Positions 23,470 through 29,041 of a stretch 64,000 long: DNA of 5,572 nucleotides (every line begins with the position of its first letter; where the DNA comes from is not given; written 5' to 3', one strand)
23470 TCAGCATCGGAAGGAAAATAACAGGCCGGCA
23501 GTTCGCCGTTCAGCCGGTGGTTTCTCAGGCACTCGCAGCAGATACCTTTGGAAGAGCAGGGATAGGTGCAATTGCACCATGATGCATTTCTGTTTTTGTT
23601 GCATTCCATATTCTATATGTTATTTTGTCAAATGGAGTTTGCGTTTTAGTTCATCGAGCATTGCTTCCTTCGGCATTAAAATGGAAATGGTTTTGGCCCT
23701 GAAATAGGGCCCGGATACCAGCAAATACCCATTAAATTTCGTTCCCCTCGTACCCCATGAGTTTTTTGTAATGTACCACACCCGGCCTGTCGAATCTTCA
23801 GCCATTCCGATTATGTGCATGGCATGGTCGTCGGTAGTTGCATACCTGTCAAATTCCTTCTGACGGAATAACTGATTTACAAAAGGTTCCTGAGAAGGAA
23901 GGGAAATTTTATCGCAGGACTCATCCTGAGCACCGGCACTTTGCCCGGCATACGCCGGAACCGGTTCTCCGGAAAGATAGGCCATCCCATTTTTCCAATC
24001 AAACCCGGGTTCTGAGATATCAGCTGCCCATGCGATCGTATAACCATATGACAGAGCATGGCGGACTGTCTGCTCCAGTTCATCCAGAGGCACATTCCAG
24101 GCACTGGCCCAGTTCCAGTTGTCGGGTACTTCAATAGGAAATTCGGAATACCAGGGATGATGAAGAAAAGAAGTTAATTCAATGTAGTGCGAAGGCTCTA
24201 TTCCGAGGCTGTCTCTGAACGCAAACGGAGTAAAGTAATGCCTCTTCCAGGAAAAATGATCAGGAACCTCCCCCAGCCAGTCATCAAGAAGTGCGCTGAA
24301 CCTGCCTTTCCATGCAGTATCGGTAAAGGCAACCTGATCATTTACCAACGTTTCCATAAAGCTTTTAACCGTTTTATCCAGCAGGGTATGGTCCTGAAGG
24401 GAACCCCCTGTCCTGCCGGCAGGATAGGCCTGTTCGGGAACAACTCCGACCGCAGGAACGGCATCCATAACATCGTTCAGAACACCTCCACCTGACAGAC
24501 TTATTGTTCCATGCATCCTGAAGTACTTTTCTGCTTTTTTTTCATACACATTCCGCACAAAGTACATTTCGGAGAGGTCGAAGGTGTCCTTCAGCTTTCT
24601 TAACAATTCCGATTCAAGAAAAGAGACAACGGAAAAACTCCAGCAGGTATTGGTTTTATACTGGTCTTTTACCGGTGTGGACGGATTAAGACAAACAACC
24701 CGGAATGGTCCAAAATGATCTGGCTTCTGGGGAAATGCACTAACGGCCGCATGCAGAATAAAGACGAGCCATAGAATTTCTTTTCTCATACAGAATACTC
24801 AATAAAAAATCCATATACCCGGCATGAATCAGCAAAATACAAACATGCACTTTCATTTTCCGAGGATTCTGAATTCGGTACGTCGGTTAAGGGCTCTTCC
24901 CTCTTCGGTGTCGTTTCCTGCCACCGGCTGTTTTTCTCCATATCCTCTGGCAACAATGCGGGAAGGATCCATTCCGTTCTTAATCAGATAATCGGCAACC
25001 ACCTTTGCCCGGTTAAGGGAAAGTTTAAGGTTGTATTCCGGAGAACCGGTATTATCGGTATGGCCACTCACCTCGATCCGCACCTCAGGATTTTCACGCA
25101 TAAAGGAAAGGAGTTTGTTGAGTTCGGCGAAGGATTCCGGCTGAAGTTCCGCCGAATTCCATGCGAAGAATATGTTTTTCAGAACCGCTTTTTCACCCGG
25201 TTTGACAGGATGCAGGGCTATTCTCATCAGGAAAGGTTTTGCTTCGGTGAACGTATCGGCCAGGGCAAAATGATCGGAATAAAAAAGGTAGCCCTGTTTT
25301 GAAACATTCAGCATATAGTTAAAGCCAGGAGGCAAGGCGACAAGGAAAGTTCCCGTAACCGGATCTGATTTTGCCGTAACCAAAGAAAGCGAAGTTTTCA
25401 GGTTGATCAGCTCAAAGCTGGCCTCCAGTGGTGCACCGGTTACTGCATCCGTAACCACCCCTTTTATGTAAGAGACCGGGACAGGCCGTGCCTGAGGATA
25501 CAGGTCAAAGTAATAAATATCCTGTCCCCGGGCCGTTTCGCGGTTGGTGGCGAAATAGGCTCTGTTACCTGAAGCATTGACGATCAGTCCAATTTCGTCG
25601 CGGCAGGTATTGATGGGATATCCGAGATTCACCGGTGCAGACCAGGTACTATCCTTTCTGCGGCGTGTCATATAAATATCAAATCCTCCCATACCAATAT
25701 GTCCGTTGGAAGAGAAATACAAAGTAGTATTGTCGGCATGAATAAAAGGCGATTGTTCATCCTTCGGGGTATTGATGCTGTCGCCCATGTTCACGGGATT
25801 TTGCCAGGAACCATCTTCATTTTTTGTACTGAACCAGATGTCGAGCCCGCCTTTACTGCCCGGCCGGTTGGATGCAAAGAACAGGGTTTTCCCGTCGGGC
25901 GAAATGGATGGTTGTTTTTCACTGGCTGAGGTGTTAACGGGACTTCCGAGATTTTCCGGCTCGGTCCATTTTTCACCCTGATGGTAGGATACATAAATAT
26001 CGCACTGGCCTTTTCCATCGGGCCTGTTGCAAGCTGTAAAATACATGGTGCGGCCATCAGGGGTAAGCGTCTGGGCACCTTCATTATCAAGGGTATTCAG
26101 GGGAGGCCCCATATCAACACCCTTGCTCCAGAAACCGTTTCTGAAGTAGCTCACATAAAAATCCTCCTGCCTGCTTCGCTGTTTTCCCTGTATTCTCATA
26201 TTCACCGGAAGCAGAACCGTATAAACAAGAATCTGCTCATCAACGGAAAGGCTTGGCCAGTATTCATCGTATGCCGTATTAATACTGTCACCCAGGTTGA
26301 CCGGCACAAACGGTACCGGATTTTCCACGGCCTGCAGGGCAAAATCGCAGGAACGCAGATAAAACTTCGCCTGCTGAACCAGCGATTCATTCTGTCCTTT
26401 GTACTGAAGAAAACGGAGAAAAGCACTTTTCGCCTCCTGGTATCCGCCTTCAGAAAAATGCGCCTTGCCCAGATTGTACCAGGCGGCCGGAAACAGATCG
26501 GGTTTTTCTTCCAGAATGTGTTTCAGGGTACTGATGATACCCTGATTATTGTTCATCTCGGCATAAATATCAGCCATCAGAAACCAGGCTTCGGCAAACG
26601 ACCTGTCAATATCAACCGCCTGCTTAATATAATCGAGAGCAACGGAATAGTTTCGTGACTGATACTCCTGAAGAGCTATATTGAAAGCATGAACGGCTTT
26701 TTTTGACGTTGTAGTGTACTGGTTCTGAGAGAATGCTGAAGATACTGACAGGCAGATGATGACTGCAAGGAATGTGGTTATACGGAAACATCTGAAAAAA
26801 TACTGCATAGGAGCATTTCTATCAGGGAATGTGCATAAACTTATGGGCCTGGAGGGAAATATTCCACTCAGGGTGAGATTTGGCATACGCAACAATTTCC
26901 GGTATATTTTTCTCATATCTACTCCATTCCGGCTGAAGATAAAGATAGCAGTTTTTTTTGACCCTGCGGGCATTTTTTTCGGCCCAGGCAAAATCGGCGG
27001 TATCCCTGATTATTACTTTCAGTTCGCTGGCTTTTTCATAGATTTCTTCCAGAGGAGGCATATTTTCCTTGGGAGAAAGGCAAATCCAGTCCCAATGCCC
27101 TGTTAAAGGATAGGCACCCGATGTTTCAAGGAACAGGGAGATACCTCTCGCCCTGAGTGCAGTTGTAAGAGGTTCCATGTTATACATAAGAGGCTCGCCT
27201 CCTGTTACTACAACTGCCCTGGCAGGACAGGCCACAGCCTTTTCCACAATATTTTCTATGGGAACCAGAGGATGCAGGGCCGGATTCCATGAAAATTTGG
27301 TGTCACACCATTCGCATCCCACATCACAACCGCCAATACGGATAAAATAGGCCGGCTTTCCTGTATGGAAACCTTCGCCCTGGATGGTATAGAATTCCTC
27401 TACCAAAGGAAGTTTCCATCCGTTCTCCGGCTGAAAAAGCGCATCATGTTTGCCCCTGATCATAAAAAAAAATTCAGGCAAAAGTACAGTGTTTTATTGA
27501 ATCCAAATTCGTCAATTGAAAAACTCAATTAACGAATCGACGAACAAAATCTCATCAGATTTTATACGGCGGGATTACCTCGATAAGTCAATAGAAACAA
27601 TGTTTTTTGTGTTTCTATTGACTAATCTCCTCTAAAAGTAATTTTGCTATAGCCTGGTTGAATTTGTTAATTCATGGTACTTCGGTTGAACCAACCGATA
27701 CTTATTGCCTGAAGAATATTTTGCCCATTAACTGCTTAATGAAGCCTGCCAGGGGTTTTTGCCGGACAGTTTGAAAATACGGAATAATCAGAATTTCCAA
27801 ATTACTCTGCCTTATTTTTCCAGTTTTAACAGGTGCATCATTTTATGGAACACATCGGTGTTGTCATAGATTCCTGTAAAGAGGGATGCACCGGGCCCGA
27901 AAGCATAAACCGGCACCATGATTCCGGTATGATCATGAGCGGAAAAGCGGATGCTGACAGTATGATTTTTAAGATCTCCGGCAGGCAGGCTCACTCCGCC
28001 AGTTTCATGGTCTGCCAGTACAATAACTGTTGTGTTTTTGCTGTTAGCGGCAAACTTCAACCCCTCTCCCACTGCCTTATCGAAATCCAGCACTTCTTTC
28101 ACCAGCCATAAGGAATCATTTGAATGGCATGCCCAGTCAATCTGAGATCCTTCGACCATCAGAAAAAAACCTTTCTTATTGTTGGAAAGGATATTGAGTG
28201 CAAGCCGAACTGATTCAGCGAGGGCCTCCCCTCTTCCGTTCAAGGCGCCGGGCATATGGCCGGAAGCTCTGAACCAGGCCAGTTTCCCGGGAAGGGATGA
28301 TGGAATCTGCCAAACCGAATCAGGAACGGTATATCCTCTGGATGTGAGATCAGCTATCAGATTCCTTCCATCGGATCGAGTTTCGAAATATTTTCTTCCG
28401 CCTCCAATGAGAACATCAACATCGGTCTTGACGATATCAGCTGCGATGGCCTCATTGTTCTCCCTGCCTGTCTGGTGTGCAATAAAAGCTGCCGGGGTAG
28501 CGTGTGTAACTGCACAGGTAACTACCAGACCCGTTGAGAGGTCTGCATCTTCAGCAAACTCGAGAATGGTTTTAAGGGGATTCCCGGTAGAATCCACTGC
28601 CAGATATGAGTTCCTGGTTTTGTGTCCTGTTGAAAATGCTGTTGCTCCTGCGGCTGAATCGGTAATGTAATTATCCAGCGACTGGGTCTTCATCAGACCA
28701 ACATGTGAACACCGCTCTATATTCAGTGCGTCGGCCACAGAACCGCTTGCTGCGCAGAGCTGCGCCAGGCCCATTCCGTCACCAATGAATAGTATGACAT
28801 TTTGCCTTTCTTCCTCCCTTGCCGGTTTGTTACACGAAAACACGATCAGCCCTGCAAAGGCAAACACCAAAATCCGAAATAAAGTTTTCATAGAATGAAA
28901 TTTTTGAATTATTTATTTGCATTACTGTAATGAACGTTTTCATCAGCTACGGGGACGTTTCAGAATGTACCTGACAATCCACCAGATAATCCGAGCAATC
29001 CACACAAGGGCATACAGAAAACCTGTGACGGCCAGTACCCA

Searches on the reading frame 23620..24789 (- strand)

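Call 35: search_protein_families(library=pfam, proteins=[window:23620-24789:-], max_evalue=0.0001)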
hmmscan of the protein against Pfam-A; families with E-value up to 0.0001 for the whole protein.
window:23620-24789:- (389 aa): 2 families
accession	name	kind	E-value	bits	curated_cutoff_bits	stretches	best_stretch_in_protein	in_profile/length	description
PF00112.29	Peptidase_C1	-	6.2e-10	40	20.7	0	38-123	15-91/220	Papain family cysteine protease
PF03051.21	Peptidase_C1_2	-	8e-08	31.9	22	0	319-385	358-424/438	Peptidase C1-like family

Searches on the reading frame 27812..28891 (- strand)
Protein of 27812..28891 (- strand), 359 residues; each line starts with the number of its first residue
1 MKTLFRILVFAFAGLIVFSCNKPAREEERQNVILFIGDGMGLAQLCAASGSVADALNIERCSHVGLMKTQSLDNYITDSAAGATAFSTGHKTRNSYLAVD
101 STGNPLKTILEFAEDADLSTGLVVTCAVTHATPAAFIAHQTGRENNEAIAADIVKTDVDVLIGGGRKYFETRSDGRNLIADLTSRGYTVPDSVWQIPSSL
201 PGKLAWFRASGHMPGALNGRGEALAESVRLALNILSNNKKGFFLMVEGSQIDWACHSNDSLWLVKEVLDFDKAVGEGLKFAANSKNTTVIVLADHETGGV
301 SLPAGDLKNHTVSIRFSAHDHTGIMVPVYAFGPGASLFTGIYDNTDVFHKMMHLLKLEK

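Call 35: search_protein_families(library=pfam, proteins=[window:27812-28891:-], max_evalue=0.0001)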
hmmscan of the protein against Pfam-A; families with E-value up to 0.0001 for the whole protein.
window:27812-28891:- (359 aa): 2 families
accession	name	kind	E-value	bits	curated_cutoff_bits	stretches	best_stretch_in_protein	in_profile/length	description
PF00245.25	Alk_phosphatase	-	1.9e-75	254.8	24.4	2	30-300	2-320/423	Alkaline phosphatase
PF01676.23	Metalloenzyme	-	8.4e-05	22.6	24.3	0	229-335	136-225/252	Metalloenzyme superfamily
